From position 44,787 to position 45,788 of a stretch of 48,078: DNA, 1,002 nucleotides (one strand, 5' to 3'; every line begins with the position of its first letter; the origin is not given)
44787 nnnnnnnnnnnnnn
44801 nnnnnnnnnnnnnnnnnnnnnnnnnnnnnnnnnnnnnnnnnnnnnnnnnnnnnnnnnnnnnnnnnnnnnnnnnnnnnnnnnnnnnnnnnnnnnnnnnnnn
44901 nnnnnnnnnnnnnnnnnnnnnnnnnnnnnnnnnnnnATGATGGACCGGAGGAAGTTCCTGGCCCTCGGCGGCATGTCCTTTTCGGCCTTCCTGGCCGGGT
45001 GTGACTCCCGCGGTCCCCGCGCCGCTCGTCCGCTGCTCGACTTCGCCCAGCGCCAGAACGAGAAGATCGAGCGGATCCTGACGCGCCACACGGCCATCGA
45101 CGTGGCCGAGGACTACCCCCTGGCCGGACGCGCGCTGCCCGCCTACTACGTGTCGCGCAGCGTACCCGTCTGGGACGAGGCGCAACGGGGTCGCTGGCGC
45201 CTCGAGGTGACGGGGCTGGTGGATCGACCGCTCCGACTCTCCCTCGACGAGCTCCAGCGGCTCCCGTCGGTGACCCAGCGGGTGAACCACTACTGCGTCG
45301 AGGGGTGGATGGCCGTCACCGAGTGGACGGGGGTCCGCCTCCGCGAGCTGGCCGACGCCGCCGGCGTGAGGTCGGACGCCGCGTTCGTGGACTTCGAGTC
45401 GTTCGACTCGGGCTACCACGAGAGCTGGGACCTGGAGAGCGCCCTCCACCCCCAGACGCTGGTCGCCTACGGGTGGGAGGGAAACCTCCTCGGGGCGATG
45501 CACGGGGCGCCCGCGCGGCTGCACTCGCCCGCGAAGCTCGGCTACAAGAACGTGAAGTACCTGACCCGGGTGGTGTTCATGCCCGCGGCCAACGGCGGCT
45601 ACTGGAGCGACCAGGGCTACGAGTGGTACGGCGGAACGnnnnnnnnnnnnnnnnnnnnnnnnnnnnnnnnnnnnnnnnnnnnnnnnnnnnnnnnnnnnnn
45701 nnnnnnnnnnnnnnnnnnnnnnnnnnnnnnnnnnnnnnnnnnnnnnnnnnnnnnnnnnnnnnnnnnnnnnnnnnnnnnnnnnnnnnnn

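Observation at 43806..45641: Methionine-rich lipoprotein + b-type cytochrome + TAT-exported Moco oxidoreductase: candidate sacrificial-methionine oxidant sink with its own quinol-driven reductase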

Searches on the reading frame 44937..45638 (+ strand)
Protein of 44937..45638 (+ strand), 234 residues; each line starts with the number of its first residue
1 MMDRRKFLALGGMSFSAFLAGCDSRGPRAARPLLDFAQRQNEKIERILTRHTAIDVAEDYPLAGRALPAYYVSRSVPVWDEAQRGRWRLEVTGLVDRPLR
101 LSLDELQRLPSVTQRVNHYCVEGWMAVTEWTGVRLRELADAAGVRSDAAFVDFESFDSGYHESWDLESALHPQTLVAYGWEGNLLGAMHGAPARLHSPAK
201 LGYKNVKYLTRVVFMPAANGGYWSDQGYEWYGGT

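Call 8: search_protein_families(library=pfam, proteins=[window:44937-45638:+], max_evalue=0.01)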
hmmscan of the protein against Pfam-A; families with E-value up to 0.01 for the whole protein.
window:44937-45638:+ (234 aa): 1 family
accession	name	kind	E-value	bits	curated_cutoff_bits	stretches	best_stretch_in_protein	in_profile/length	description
PF00174.25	Oxidored_molyb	-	3.3e-36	124.9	24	1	82-223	7-169/169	Oxidoreductase molybdopterin binding domain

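Call 9: search_protein_families(library=ncbifam, proteins=[window:44937-45638:+], max_evalue=0.01)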
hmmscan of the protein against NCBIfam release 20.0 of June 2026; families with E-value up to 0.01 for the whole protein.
window:44937-45638:+ (234 aa): 4 families
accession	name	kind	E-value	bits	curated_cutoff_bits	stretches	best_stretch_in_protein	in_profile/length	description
NF003767.0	PRK05363.1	equivalog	4.2e-26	92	207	1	83-232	97-263/320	protein-methionine-sulfoxide reductase catalytic subunit MsrP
TIGR04555.1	sulfite_DH_soxC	equivalog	4.3e-19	68.8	420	1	82-214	104-254/408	sulfite dehydrogenase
NF052245.1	SorA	equivalog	8.1e-17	61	600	1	81-228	88-259/396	SorA family sulfite dehydrogenase catalytic subunit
NF052247.1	SorT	equivalog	1.3e-06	27.5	570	1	130-219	149-247/387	SorT family sulfite dehydrogenase catalytic subunit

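Call 10: find_homologous_proteins(query=window:44937-45638:+, max_evalue=0.00001)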
Query window:44937-45638:+ (234 aa): 4608 proteins with E <= 0.00001 among 6191 candidates; the best 120 are listed.
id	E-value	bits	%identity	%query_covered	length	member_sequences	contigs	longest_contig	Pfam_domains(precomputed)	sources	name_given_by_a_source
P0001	1.1e-157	541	100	100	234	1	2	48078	PF00174.26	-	-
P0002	2.0e-129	448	81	100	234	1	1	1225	PF00174.26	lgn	-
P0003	1.3e-119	416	76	100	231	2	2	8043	PF00174.26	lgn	-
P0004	1.2e-118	413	76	100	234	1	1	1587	PF00174.26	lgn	-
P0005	1.6e-111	390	73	100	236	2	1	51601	PF00174.26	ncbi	-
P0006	4.4e-109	381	71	100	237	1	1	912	PF00174.26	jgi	jgi:DMSO/TMAO reductase YedYZ molybdopterin-dependent catalytic subunit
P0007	7.3e-109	381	71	100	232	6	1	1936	PF00174.26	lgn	-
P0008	1.0e-108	380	71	100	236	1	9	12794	PF00174.26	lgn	-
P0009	1.7e-108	380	71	100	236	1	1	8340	PF00174.26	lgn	-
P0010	1.8e-108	379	71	100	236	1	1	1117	PF00174.26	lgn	-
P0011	1.9e-108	379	72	100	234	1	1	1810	PF00174.26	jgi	jgi:DMSO/TMAO reductase YedYZ molybdopterin-dependent catalytic subunit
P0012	2.2e-108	379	71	100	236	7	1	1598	PF00174.26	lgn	-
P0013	2.7e-108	379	71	100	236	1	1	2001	PF00174.26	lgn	-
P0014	7.5e-108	377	67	100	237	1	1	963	PF00174.26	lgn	-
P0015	1.1e-107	377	71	100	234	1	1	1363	PF00174.26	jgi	jgi:DMSO/TMAO reductase YedYZ molybdopterin-dependent catalytic subunit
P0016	1.2e-107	377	70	100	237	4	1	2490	PF00174.26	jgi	jgi:DMSO/TMAO reductase YedYZ molybdopterin-dependent catalytic subunit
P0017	1.4e-107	377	68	100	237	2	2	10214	PF00174.26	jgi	jgi:DMSO/TMAO reductase YedYZ molybdopterin-dependent catalytic subunit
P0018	1.8e-107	376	69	100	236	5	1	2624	PF00174.26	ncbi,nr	ncbi:MAG TPA: molybdopterin-dependent oxidoreductase [Longimicrobium sp.]|nr:molybdopterin-dependent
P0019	2.7e-107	376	70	100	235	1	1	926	PF00174.26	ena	-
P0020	2.8e-107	376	67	99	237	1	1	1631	PF00174.26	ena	-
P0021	3.5e-107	375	69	100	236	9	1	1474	PF00174.26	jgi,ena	-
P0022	3.8e-107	375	69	100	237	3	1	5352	PF00174.26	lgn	-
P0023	3.9e-107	375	65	100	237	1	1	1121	PF00174.26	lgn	-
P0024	4.3e-107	375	67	100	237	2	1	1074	PF00174.26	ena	-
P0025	4.5e-107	375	66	100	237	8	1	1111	PF00174.26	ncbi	-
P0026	4.9e-107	375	67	100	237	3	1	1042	PF00174.26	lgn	-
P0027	8.3e-107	374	66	100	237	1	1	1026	PF00174.26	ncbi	-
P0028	9.4e-107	374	68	100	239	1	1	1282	PF00174.26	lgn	-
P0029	9.7e-107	374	69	100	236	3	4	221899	PF00174.26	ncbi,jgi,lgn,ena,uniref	ncbi:molybdopterin-dependent oxidoreductase [Longimicrobium sp.]|jgi:DMSO/TMAO reductase YedYZ molyb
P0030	2.0e-106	373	70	100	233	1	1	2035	PF00174.26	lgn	-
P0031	2.0e-106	373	65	100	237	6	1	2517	PF00174.26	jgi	jgi:DMSO/TMAO reductase YedYZ molybdopterin-dependent catalytic subunit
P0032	2.1e-106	373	67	100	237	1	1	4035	PF00174.26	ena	-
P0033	2.1e-106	373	65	100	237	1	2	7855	PF00174.26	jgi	jgi:DMSO/TMAO reductase YedYZ molybdopterin-dependent catalytic subunit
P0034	2.2e-106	373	66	100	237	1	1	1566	PF00174.26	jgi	jgi:DMSO/TMAO reductase YedYZ molybdopterin-dependent catalytic subunit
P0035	2.3e-106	373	67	100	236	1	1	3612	PF00174.26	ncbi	ncbi:MAG: molybdopterin-dependent oxidoreductase [Longimicrobiales bacterium]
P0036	2.6e-106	372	71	100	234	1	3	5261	PF00174.26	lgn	-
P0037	3.7e-106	372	69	100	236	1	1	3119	PF00174.26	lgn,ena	-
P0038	5.0e-106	371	67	100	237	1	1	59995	PF00174.26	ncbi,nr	ncbi:MAG TPA: molybdopterin-dependent oxidoreductase [Gemmatimonadaceae bacterium]|nr:molybdopterin-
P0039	5.4e-106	371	66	100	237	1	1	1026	PF00174.26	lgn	-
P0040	6.7e-106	371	68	100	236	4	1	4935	PF00174.26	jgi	-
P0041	6.8e-106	371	70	100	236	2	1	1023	PF00174.26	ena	-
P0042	7.3e-106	371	69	100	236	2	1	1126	PF00174.26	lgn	-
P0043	8.2e-106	371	66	100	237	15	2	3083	PF00174.26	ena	-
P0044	8.2e-106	371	65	100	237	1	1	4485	PF00174.26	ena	-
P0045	9.5e-106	371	65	100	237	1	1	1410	PF00174.26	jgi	jgi:DMSO/TMAO reductase YedYZ molybdopterin-dependent catalytic subunit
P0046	1.2e-105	370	66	99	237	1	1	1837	PF00174.26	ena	-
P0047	1.5e-105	370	64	100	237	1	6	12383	PF00174.26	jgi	jgi:DMSO/TMAO reductase YedYZ molybdopterin-dependent catalytic subunit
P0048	1.5e-105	370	67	100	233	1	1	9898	PF00174.26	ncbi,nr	ncbi:MAG TPA: molybdopterin-dependent oxidoreductase [Gemmatimonadaceae bacterium]|nr:molybdopterin-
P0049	1.7e-105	370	70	100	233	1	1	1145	PF00174.26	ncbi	-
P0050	1.9e-105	370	71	100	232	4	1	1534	PF00174.26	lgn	-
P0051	2.0e-105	370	69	100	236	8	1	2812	PF00174.26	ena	-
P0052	2.1e-105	369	70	99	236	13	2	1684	PF00174.26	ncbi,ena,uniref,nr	ncbi:MAG: COG2041: Sulfite oxidase and related enzymes [uncultured Gemmatimonadetes bacterium]|unire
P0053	3.2e-105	369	70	100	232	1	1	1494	PF00174.26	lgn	-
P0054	4.6e-105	368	66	100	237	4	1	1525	PF00174.26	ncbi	ncbi:MAG: molybdopterin-dependent oxidoreductase [Gemmatimonadales bacterium]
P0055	5.1e-105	368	66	100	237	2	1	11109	PF00174.26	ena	-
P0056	5.6e-105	368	69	100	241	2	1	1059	PF00174.26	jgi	jgi:DMSO/TMAO reductase YedYZ molybdopterin-dependent catalytic subunit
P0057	6.4e-105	368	67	99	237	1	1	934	PF00174.26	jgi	jgi:DMSO/TMAO reductase YedYZ molybdopterin-dependent catalytic subunit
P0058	6.6e-105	368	68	100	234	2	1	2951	PF00174.26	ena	-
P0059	7.2e-105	368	65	100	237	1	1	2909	PF00174.26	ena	-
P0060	7.8e-105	368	65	100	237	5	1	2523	PF00174.26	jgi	-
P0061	8.2e-105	368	64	100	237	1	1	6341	PF00174.26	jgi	jgi:DMSO/TMAO reductase YedYZ molybdopterin-dependent catalytic subunit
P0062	8.9e-105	367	69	100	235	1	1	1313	PF00174.26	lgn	-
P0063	1.4e-104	367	63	100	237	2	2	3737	PF00174.26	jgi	jgi:DMSO/TMAO reductase YedYZ molybdopterin-dependent catalytic subunit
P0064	1.4e-104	367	68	99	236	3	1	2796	PF00174.26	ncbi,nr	ncbi:MAG TPA: molybdopterin-dependent oxidoreductase [Longimicrobiaceae bacterium]|nr:molybdopterin-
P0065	1.6e-104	367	66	99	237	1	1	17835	PF00174.26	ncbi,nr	ncbi:MAG: molybdopterin-dependent oxidoreductase [Gemmatimonadota bacterium]|nr:molybdopterin-depend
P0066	1.6e-104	367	66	100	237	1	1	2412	PF00174.26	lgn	-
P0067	1.7e-104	367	70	100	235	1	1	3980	PF00174.26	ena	-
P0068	1.7e-104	366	64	100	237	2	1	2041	PF00174.26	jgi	jgi:DMSO/TMAO reductase YedYZ molybdopterin-dependent catalytic subunit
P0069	2.3e-104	366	65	100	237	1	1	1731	PF00174.26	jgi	jgi:DMSO/TMAO reductase YedYZ molybdopterin-dependent catalytic subunit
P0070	2.5e-104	366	69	100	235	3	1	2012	PF00174.26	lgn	-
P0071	2.9e-104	366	69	100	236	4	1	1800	PF00174.26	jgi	jgi:DMSO/TMAO reductase YedYZ molybdopterin-dependent catalytic subunit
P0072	3.0e-104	366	68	91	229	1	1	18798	PF00174.26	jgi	jgi:DMSO/TMAO reductase YedYZ molybdopterin-dependent catalytic subunit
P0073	3.1e-104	366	68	100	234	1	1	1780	PF00174.26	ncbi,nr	ncbi:MAG: molybdopterin-dependent oxidoreductase [Gemmatimonadetes bacterium]|nr:molybdopterin-depen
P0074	3.2e-104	366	69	100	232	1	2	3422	PF00174.26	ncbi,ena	-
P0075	3.3e-104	366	68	100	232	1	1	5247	PF00174.26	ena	-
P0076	3.5e-104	365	68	100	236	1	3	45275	PF00174.26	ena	-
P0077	3.6e-104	365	65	100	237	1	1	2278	PF00174.26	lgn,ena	-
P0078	3.7e-104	365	66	100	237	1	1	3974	PF00174.26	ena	-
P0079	4.2e-104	365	65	100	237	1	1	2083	PF00174.26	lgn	-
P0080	4.8e-104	365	69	91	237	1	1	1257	PF00174.26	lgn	-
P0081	5.2e-104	365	69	100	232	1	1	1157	PF00174.26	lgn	-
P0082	5.7e-104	365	65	100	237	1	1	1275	PF00174.26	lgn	-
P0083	5.7e-104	365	69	100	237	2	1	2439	PF00174.26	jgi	jgi:DMSO/TMAO reductase YedYZ molybdopterin-dependent catalytic subunit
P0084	5.9e-104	365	67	100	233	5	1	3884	PF00174.26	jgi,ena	-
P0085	6.0e-104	365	66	100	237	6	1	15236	PF00174.26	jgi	jgi:DMSO/TMAO reductase YedYZ molybdopterin-dependent catalytic subunit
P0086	6.1e-104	365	70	100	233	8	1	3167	PF00174.26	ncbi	-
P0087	6.4e-104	365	70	100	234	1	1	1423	PF00174.26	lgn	-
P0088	8.2e-104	364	64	99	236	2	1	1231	PF00174.26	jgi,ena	-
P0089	9.7e-104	364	70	91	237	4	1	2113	PF00174.26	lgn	-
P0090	1.0e-103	364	64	100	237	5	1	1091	PF00174.26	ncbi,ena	-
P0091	1.1e-103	364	68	100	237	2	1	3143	PF00174.26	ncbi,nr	ncbi:MAG: molybdopterin-dependent oxidoreductase [Chloroflexota bacterium]|nr:molybdopterin-dependen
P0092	1.1e-103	364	68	100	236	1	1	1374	PF00174.26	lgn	-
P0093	1.1e-103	364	64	100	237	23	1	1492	PF00174.26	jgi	-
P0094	1.2e-103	364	65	100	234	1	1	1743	PF00174.26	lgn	-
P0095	1.3e-103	364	68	100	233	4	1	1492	PF00174.26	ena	-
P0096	1.5e-103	363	66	100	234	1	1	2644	PF00174.26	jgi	jgi:DMSO/TMAO reductase YedYZ molybdopterin-dependent catalytic subunit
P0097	1.6e-103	363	67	100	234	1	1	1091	PF00174.26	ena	-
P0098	1.8e-103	363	68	100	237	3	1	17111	PF00174.26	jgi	jgi:DMSO/TMAO reductase YedYZ molybdopterin-dependent catalytic subunit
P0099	2.0e-103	363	66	91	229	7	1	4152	PF00174.26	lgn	-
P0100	2.3e-103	363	69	99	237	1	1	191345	PF00174.26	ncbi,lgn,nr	ncbi:MAG TPA: molybdopterin-dependent oxidoreductase [Gemmatimonadaceae bacterium]|nr:molybdopterin-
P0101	3.2e-103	362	64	100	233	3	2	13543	PF00174.26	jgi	jgi:DMSO/TMAO reductase YedYZ molybdopterin-dependent catalytic subunit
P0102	3.3e-103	362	68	100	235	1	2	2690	PF00174.26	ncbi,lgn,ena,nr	ncbi:MAG: molybdopterin-dependent oxidoreductase [Gemmatimonadaceae bacterium]|nr:molybdopterin-depe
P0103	3.4e-103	362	67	100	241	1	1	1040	PF00174.26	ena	-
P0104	3.5e-103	362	68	100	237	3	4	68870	PF00174.26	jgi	jgi:DMSO/TMAO reductase YedYZ molybdopterin-dependent catalytic subunit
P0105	3.6e-103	362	65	100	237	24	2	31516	PF00174.26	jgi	jgi:DMSO/TMAO reductase YedYZ molybdopterin-dependent catalytic subunit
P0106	4.0e-103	362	69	98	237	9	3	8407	PF00174.26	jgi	jgi:DMSO/TMAO reductase YedYZ molybdopterin-dependent catalytic subunit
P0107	4.2e-103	362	67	100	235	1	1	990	PF00174.26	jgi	jgi:DMSO/TMAO reductase YedYZ molybdopterin-dependent catalytic subunit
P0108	5.1e-103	362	67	100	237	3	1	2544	PF00174.26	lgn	-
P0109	5.2e-103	362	64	100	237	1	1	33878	PF00174.26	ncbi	-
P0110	5.3e-103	362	66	99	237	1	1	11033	PF00174.26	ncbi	-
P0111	5.6e-103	361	67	95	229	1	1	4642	PF00174.26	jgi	-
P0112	6.0e-103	361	65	100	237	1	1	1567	PF00174.26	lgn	-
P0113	6.1e-103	361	64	100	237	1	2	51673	PF00174.26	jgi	jgi:DMSO/TMAO reductase YedYZ molybdopterin-dependent catalytic subunit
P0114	6.6e-103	361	68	100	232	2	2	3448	PF00174.26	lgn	-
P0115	6.7e-103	361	64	100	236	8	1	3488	PF00174.26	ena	-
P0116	7.4e-103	361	68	100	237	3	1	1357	PF00174.26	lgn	-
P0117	7.5e-103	361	64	100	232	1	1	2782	PF00174.26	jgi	jgi:DMSO/TMAO reductase YedYZ molybdopterin-dependent catalytic subunit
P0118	8.1e-103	361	66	100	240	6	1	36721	PF00174.26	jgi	jgi:DMSO/TMAO reductase YedYZ molybdopterin-dependent catalytic subunit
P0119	8.2e-103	361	65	100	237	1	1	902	PF00174.26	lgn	-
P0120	8.5e-103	361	69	100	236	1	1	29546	PF00174.26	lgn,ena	-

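Call 12: find_related_loci(query=A1, collection=genome_contigs, flank=5000)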
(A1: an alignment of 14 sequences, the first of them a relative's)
Query A1 (234 aa) in genome_contigs; peptide patterns used: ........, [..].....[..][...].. (x = any residue, [..] = any of these).
371 stretches matched a pattern; 362 encode a relative of the query (tblastn E <= 1e-3); the best 80 are kept; 80 distinct loci.
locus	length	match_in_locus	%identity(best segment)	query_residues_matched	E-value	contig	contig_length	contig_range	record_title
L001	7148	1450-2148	71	2-234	2e-111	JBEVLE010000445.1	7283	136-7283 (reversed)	MAG: Longimicrobiaceae bacterium isolate T4R2BO.9.metabat2 T4R2BO.9.metabat2_k133_3341013, whole genome shotgun sequence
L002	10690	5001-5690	71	2-231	4e-110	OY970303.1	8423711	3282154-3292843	MAG: uncultured Gemmatimonadales bacterium isolate MFD01275.bin.c.12 genome assembly, chromosome: 1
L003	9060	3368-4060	67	2-234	3e-108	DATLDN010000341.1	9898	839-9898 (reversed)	MAG TPA_asm: Gemmatimonadaceae bacterium isolate SMAG_U14351 k141_6664685, whole genome shotgun sequence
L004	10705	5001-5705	69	2-234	5e-108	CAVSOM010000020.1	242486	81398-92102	MAG: uncultured Gemmatimonadaceae bacterium isolate MFD03044.bin.2.80 genome assembly, contig: contig_56110, whole genom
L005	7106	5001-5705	66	2-234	1e-107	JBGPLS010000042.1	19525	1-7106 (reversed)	MAG: Gemmatimonadaceae bacterium isolate OBJ_0618_7090110_256 k141_5043310_length_19525_cov_65.0217, whole genome shotgu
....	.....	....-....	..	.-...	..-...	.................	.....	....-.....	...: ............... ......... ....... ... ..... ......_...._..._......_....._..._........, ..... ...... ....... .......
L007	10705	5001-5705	66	2-234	2e-106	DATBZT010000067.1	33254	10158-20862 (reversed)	MAG TPA_asm: Gemmatimonadaceae bacterium isolate SMAG_U7626 k141_264794, whole genome shotgun sequence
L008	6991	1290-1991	64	1-233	3e-106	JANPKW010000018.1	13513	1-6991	MAG: Gemmatimonadaceae bacterium isolate VAR_61_metabat_161 VAR_61_k141_2159881, whole genome shotgun sequence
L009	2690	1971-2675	68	2-234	9e-110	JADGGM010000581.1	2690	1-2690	MAG: Gemmatimonadaceae bacterium isolate HOG34 NODE_21147_length_2690_cov_14.250096, whole genome shotgun sequence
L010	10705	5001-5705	68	2-234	1e-105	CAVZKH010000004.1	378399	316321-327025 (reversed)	MAG: uncultured Gemmatimonadaceae bacterium isolate MFD04428.bin.1.10 genome assembly, contig: contig_27538, whole genom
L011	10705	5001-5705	64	2-234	2e-105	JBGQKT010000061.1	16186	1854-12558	MAG: Gemmatimonadaceae bacterium isolate OBJ2_061818_050_55 k141_2613075_length_16186_cov_11.2461, whole genome shotgun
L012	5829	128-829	66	2-233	2e-105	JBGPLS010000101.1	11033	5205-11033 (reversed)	MAG: Gemmatimonadaceae bacterium isolate OBJ_0618_7090110_256 k141_4740532_length_11033_cov_371.1898, whole genome shotg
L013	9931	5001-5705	64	2-234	4e-105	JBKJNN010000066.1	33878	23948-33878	MAG: Gemmatimonadaceae bacterium isolate ant_bin.373 k117_940883, whole genome shotgun sequence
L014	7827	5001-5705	63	1-234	6e-105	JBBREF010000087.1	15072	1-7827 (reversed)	MAG: Gemmatimonadales bacterium isolate Co_metawrap_2489 Cmw_2489_k141_20700726_length_15072_cov_7.9981, whole genome sh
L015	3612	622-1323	67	2-234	2e-106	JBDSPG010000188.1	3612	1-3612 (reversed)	MAG: Longimicrobiales bacterium isolate cluster1_bin.458 k127_5330251, whole genome shotgun sequence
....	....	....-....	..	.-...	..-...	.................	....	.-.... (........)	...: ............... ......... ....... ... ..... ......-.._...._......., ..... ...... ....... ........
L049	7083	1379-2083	64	2-234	1e-100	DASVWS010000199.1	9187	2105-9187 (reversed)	MAG TPA_asm: Gemmatimonadaceae bacterium isolate SMAG_U2554 k141_454884, whole genome shotgun sequence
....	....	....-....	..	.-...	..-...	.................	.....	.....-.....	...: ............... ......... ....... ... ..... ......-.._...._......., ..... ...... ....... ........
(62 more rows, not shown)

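Call 19: find_encoding_contigs(protein=P0003, flank=5000, max_places=3)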
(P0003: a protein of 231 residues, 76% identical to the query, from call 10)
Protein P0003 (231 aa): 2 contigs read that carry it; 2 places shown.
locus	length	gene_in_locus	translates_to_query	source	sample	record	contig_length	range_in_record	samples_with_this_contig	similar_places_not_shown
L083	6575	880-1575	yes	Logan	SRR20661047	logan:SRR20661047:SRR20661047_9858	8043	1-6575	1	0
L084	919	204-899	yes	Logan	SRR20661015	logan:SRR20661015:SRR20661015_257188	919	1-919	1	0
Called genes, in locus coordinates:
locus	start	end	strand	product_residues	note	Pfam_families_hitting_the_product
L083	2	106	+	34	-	?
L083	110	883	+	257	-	PF01292:Ni_hydr_CYTB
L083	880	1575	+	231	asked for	PF00174:Oxidored_molyb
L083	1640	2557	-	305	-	PF00392:GntR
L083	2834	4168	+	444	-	PF00158:Sigma54_activat, PF14532:Sigma54_activ_2, PF07728:AAA_5, PF25601:AAA_lid_14, PF02954:HTH_8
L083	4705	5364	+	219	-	PF01625:PMSR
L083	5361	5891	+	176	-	PF01641:SelR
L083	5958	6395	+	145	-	PF07681:DoxX, PF04224:DUF417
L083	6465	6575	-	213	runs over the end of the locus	PF09335:VTT_dom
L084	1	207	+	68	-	?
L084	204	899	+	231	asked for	PF00174:Oxidored_molyb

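Call 20: find_encoding_contigs(protein=P0005, flank=5000, max_places=3)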
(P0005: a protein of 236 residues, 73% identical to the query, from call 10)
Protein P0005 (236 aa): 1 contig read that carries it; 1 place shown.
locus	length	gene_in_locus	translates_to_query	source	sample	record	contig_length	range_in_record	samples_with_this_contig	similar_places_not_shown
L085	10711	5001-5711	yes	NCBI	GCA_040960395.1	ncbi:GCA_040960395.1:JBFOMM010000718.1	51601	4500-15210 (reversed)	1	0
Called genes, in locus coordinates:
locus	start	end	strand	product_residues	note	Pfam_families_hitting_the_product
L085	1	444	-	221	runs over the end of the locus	PF00800:PDT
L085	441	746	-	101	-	PF01817:CM_2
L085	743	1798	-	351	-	PF18152:DAHP_snth_FXD, PF00793:DAHP_synth_1, PF03102:NeuB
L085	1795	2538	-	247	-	PF00351:Biopterin_H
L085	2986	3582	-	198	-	PF12917:YfbR-like, PF13023:HD_3, PF01966:HD (weak)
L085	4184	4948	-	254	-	-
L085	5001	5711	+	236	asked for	PF00174:Oxidored_molyb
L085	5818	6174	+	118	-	-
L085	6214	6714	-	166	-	PF25753:SF0329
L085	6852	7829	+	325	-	-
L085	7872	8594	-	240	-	PF03544:TonB_C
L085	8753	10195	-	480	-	PF00282:Pyridoxal_deC, PF01212:Beta_elim_lyase (weak)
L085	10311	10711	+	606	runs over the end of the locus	PF19291:TREH_N, PF00723:Glyco_hydro_15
